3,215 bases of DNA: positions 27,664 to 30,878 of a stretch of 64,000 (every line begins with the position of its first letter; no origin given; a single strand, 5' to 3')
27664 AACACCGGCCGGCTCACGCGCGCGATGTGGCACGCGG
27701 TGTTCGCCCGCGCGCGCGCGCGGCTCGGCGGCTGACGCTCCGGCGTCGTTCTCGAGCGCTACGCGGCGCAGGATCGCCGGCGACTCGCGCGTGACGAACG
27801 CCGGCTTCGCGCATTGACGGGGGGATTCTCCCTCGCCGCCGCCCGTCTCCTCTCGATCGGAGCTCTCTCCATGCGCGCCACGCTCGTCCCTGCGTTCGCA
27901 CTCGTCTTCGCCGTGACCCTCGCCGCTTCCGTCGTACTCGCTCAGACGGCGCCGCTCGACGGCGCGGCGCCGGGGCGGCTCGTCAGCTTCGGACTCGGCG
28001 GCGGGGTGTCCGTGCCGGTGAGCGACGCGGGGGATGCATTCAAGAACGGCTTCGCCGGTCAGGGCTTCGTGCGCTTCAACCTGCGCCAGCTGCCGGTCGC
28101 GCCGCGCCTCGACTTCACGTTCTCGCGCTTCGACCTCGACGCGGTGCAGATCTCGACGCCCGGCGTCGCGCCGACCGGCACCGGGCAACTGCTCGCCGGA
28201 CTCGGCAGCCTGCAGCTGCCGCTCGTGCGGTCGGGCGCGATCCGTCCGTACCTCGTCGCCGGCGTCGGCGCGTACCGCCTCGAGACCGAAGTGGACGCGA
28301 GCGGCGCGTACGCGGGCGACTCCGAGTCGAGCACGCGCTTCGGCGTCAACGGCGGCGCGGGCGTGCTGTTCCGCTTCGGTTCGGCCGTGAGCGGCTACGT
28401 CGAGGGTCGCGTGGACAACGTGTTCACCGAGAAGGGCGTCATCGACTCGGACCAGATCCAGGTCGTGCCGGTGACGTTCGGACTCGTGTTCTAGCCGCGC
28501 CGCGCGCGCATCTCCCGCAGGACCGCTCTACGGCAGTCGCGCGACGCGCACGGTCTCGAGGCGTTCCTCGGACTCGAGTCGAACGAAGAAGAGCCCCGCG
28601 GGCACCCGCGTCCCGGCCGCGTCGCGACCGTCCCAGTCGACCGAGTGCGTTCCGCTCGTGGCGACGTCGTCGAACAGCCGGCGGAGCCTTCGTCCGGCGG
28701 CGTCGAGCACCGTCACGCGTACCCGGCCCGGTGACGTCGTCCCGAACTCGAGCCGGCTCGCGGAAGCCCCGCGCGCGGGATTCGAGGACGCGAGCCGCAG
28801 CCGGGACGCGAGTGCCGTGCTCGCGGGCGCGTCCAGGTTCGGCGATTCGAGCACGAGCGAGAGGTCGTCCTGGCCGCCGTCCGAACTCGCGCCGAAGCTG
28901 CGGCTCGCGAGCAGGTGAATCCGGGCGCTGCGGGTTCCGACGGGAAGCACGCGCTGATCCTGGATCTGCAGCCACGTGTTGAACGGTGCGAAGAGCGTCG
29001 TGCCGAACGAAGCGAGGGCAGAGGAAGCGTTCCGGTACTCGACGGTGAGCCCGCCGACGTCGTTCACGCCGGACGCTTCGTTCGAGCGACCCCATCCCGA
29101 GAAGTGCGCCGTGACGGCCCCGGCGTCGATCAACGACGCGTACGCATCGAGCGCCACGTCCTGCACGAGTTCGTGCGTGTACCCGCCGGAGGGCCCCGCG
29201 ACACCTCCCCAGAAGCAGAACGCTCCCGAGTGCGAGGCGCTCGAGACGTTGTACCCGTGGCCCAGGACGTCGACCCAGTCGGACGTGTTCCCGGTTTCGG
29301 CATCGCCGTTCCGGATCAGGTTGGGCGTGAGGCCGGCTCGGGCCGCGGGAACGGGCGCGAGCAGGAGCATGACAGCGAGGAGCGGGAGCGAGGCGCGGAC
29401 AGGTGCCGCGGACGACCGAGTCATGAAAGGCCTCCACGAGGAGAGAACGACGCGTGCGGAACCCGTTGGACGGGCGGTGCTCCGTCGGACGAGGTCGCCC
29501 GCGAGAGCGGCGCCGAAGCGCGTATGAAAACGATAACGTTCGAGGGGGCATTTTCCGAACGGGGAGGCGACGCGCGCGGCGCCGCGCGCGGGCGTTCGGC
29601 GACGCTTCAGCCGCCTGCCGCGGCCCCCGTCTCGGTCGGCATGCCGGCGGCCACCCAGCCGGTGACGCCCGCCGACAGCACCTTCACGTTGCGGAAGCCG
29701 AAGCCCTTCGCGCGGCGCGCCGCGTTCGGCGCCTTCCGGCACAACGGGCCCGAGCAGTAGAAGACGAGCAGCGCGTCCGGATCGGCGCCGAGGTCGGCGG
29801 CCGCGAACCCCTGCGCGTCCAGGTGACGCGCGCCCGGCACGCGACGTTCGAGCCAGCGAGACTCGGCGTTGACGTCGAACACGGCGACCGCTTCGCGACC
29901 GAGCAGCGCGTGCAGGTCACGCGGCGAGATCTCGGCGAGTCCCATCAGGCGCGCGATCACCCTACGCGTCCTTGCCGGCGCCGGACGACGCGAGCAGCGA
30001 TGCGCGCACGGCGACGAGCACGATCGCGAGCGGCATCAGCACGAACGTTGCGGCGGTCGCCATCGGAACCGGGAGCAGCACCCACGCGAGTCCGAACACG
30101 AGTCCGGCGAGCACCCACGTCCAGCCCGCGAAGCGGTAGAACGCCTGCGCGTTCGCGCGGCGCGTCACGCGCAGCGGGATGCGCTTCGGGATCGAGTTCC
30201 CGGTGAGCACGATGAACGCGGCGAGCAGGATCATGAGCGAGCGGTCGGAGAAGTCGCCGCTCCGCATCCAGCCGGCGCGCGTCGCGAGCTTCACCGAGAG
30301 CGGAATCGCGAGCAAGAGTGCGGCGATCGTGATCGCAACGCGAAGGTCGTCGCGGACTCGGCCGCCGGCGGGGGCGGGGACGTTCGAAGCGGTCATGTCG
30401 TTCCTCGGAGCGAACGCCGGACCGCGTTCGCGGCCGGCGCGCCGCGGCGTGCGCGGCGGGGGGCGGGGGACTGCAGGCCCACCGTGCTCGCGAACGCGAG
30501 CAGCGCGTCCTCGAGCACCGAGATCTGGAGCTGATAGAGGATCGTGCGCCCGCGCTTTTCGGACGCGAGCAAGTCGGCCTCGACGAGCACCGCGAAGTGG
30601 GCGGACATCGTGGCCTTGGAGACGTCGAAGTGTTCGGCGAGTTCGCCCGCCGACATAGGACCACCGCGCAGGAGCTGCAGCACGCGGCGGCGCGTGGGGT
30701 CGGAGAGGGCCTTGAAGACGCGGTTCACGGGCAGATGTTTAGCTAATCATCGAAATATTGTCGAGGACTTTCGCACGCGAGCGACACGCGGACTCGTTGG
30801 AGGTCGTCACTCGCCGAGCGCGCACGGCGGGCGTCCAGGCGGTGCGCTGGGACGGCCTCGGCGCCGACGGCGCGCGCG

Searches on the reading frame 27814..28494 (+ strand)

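Call 50: search_protein_families(library=pfam, proteins=[window:27814-28494:+], max_evalue=0.001)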
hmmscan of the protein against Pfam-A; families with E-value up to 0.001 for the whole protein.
window:27814-28494:+ (226 aa): 1 family
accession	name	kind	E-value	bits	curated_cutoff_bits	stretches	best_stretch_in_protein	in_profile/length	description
PF13505.12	OMP_b-brl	-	3.1e-09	37.7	28.7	1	36-217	2-169/175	Outer membrane protein beta-barrel domain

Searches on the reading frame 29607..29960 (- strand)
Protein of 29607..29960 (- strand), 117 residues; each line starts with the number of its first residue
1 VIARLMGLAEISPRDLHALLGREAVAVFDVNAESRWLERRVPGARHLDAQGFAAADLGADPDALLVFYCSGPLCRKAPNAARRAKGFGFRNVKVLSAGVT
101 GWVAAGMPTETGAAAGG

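Call 60: search_protein_families(library=pfam, proteins=[window:29607-29960:-], max_evalue=0.0001)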
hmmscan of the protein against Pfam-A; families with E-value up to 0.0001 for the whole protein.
window:29607-29960:- (117 aa): 1 family
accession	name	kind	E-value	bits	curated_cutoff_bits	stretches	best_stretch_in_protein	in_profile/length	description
PF00581.25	Rhodanese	-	2.6e-11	44.3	22.2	1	12-104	1-101/102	Rhodanese-like domain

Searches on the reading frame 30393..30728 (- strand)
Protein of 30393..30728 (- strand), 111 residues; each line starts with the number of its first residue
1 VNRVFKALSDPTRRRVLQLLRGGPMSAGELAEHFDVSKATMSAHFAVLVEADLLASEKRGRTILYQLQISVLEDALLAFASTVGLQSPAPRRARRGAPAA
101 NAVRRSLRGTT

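Call 60: search_protein_families(library=pfam, proteins=[window:30393-30728:-], max_evalue=0.0001)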
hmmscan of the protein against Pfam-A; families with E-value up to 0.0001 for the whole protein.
window:30393-30728:- (111 aa): 6 families
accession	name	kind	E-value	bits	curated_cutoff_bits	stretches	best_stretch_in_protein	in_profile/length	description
PF12840.13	HTH_20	-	1.4e-18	67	27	1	8-56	1-50/51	Helix-turn-helix domain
PF01022.26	HTH_5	-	9.4e-14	51.5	22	1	10-54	1-45/47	Bacterial regulatory protein, arsR family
PF12802.13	MarR_2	-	4.8e-07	30.3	27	1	15-58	9-57/61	MarR family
PF25213.1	HVO_A0261_N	-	5.8e-06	26.5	35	1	11-58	11-58/86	HVO_A0261 N-terminal domain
PF24035.1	DUF7344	-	3.9e-05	24.4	27.8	1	5-75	1-63/76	Domain of unknown function (DUF7344)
PF21476.4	PF0610-like_N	-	5.7e-05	23.7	33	0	12-39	2-29/50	PF0610-like, N-terminal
